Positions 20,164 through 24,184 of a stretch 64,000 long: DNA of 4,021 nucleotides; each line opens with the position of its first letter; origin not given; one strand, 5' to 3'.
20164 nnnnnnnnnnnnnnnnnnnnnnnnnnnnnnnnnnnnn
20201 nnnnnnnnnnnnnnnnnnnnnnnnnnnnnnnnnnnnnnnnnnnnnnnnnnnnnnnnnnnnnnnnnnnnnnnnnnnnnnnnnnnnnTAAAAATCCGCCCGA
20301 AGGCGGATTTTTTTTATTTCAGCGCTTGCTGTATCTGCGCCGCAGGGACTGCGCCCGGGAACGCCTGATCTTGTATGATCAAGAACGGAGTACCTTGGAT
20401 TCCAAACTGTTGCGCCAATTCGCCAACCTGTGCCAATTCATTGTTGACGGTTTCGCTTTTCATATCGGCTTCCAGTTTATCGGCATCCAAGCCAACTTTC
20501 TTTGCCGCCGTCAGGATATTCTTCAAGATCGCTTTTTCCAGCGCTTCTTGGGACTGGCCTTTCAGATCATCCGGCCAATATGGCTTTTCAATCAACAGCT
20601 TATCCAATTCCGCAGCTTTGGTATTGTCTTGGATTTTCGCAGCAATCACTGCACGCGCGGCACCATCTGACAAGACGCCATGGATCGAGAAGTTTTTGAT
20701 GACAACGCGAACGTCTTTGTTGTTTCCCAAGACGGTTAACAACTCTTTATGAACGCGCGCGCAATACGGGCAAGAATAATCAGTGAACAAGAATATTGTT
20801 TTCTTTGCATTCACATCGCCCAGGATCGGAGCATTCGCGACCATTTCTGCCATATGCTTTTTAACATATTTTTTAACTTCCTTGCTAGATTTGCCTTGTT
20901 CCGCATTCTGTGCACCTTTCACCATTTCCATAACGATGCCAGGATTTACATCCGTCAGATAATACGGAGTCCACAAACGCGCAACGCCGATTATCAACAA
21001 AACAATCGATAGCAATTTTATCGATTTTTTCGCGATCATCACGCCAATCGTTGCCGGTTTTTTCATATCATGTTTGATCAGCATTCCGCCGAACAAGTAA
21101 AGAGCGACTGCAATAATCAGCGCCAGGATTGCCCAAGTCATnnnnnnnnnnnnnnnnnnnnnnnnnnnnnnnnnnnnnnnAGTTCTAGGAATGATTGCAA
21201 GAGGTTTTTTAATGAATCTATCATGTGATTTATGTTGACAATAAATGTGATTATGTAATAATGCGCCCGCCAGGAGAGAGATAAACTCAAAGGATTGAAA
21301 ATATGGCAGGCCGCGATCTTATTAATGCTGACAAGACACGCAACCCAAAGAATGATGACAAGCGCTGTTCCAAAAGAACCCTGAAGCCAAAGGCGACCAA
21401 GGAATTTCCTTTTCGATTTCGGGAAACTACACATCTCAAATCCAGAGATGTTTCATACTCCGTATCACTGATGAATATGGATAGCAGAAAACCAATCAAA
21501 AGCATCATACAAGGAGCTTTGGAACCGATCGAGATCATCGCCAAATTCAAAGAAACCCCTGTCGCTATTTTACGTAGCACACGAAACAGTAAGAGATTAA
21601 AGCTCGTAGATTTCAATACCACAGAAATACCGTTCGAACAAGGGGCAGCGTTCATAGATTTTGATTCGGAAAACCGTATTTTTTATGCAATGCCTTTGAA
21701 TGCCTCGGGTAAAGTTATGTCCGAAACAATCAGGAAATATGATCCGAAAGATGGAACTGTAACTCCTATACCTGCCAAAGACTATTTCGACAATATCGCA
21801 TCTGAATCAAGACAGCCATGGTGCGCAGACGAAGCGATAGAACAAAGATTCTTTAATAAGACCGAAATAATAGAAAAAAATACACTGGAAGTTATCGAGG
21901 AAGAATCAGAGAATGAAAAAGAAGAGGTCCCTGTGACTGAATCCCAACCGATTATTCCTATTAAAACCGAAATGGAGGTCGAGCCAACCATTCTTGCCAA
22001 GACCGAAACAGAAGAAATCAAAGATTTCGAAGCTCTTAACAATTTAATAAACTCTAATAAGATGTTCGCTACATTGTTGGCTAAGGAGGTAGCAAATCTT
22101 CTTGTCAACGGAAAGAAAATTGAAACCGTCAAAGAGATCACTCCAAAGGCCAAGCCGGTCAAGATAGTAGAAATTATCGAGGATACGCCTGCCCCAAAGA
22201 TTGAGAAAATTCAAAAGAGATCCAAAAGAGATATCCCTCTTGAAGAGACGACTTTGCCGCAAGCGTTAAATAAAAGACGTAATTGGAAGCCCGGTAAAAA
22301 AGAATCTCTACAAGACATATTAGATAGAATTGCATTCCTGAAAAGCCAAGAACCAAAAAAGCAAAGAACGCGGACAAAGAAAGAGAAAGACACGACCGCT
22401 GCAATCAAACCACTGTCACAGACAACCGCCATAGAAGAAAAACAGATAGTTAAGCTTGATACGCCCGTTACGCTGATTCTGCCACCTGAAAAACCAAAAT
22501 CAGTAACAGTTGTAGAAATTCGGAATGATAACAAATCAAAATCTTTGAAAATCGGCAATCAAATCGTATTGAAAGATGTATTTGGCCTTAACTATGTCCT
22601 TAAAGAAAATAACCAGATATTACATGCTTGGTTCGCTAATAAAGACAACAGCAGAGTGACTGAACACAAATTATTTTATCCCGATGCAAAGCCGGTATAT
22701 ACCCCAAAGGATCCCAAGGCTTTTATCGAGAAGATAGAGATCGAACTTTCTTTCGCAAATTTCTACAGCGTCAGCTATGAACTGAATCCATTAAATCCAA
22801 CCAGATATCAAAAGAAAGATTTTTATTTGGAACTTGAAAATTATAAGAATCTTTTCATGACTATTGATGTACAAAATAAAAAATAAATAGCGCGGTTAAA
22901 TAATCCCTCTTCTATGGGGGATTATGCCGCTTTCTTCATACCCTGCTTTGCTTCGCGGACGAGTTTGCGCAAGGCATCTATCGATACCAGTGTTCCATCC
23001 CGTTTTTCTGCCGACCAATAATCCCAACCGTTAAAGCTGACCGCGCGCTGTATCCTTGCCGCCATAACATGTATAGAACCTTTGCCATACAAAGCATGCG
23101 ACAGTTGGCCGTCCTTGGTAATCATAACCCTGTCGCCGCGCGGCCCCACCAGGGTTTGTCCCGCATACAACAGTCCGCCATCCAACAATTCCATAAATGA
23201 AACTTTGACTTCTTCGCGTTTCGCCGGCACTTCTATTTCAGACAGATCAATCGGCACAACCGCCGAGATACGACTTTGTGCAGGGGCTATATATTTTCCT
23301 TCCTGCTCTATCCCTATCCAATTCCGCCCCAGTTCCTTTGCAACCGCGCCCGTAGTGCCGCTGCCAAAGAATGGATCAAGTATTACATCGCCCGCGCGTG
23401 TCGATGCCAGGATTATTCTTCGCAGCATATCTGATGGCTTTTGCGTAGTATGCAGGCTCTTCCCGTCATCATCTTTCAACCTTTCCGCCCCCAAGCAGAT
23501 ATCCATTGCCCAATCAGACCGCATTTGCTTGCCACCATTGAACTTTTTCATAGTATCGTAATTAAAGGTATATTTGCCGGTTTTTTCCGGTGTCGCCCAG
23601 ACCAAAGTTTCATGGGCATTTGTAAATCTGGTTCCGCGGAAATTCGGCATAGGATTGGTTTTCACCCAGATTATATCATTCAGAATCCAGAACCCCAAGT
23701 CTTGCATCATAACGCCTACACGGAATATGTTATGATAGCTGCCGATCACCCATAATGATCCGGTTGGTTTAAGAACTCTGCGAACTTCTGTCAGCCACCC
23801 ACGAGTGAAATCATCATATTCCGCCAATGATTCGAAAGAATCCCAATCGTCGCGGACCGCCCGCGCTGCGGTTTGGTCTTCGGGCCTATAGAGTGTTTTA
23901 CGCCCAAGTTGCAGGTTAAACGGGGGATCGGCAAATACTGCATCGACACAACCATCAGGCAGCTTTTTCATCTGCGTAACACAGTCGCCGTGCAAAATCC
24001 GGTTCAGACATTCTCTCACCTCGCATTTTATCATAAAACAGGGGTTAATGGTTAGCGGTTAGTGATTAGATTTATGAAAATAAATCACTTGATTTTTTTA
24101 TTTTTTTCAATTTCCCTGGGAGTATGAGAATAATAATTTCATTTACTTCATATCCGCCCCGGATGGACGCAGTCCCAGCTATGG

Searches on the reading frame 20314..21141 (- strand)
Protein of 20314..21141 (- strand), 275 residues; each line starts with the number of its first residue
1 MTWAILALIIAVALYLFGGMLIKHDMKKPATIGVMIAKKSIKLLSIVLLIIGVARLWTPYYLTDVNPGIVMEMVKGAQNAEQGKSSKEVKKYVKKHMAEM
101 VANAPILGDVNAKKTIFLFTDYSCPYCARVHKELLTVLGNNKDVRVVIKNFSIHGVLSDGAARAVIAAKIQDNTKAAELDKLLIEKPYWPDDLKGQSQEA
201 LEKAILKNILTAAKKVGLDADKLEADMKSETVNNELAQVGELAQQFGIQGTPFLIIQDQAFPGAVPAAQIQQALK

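Call 97: search_protein_families(library=pfam, proteins=[window:20314-21141:-], max_evalue=0.001)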
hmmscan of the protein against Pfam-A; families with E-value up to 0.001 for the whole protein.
window:20314-21141:- (275 aa): 4 families
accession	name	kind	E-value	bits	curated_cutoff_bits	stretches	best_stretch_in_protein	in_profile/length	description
PF01323.26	DSBA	-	7.3e-22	78.5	25.6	2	208-275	124-191/191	DSBA-like thioredoxin domain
PF13462.12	Thioredoxin_4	-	2.2e-18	67.5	23.2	1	104-275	5-164/165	Thioredoxin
PF13098.12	Thioredoxin_2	-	9.1e-13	48.9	27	1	111-274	4-104/104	Thioredoxin-like domain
PF13743.12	Thioredoxin_5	-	5.3e-06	26.7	27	1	207-260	114-167/186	Thioredoxin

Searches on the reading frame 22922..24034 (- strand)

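Call 51: search_protein_families(library=pfam, proteins=[window:22922-24034:-], max_evalue=0.00001)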
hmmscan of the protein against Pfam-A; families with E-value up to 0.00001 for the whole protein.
window:22922-24034:- (370 aa): 2 families
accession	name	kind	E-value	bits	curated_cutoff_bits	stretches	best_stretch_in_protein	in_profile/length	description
PF01555.25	N6_N4_Mtase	-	2.6e-65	220.9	26.7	1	30-251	1-218/221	DNA methylase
PF18755.6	RAMA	-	9.1e-06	26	35.2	0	270-363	11-105/107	Restriction Enzyme Adenine Methylase Associated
